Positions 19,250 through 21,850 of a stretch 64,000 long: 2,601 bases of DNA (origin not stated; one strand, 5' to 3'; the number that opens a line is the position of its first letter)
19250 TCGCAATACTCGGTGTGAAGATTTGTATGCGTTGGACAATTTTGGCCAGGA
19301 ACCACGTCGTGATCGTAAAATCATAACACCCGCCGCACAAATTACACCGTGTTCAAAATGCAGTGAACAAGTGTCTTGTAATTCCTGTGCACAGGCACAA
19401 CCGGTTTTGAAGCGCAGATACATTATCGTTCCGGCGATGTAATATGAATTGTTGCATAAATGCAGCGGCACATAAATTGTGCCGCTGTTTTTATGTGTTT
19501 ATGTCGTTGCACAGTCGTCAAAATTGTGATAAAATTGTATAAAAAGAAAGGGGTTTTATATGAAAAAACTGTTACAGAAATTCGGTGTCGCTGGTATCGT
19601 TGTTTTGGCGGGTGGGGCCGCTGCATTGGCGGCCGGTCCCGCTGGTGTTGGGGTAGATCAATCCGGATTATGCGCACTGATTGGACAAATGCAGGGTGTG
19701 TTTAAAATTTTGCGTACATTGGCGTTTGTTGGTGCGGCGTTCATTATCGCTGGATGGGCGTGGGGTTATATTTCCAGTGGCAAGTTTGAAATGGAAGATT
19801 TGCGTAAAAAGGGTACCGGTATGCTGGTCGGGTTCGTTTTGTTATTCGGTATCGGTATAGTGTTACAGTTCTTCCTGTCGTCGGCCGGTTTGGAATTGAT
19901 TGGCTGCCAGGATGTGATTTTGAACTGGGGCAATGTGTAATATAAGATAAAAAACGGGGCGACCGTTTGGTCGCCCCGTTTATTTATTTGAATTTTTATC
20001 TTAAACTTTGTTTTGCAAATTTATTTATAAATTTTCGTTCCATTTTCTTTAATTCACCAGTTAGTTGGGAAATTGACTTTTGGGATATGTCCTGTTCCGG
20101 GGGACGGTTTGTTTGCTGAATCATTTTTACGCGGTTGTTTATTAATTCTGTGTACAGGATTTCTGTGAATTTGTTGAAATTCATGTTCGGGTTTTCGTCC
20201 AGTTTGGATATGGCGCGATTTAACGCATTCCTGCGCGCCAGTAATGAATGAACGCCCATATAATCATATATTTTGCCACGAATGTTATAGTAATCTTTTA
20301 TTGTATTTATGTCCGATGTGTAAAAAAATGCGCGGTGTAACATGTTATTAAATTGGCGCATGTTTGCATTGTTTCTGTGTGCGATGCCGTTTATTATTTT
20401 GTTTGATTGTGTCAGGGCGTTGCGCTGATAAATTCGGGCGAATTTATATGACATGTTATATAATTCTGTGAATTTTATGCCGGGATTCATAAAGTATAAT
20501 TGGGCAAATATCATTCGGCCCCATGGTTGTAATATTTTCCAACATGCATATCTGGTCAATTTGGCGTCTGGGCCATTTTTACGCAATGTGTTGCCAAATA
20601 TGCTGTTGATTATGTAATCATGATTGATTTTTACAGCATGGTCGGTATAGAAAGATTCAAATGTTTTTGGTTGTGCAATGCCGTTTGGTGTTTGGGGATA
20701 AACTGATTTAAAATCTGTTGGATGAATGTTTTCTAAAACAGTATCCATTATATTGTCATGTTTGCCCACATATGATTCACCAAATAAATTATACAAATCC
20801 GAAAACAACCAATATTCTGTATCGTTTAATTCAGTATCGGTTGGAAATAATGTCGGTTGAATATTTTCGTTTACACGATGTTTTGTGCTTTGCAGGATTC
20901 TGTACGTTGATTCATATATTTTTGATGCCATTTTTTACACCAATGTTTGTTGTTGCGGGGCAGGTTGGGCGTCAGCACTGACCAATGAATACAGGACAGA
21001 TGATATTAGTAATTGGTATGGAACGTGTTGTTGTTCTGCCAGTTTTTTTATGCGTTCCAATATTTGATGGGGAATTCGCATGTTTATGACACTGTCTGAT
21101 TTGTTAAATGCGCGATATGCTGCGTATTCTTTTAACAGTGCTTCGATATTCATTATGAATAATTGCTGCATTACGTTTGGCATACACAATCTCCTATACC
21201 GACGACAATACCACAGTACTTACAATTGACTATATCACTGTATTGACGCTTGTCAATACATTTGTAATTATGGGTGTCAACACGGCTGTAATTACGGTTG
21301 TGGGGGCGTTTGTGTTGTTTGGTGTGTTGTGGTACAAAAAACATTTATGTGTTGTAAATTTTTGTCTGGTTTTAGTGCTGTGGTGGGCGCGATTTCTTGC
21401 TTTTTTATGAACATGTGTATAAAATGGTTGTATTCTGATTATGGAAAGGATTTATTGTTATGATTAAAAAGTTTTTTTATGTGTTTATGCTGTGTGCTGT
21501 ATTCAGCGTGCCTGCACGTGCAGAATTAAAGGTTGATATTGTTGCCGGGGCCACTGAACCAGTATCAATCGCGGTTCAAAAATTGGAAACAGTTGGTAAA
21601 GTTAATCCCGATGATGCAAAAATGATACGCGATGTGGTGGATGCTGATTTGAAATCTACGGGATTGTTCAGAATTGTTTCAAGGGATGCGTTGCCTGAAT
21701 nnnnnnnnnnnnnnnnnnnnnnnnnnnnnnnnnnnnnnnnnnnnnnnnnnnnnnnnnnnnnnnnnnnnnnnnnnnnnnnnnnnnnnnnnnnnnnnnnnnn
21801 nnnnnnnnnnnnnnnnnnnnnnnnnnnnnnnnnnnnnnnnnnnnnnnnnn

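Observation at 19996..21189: Two-gene operon: RHH (BrnA-antitoxin-like) DNA-binding protein followed by a DinD/Bro-N-like protein. Possible TA-like or mobile-element-derived regulatory module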

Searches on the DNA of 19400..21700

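Call 92: search_rna_families(source=window, start=19400, end=21700, threshold=evalue, max_evalue=1)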
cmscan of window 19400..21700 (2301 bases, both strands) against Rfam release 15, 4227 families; matches with E-value up to 1: 10.
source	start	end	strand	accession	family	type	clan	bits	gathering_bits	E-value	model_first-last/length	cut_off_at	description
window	19941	20039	-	RF01774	rpsL_ricks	Cis-reg; leader;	-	34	60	0.16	1-131/131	no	Rickettsia rpsL leader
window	19944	20034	-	RF02029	sraA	Gene; sRNA;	-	30.8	56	0.033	1-95/95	no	sraA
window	19942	20038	+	RF01808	MicX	Gene; sRNA;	-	30.5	75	0.00027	1-194/194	no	MicX Vibrio cholerae sRNA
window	19947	20057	-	RF04182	GibS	Gene; sRNA;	-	27.9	115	0.33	1-142/142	no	GibS sRNA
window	19912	19989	+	RF02029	sraA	Gene; sRNA;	-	26.7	56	0.25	1-95/95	no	sraA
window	19948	20019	-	RF02869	ncS025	Gene; sRNA;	-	25.5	46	0.087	1-85/85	no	Burkholderia sRNA 25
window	19946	20035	-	RF01409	STnc250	Gene; sRNA;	-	25.1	42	0.041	1-94/94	no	STnc250 Hfq binding RNA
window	19895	19990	-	RF01808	MicX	Gene; sRNA;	-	24.9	75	0.0082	1-194/194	no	MicX Vibrio cholerae sRNA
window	19942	20028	-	RF00558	L20_leader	Cis-reg; leader;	-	24.3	58.7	0.068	1-127/127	no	Ribosomal protein L20 leader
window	19950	20043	-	RF01408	sraL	Gene; sRNA;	-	21.1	39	0.067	1-142/142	no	sraL Hfq binding RNA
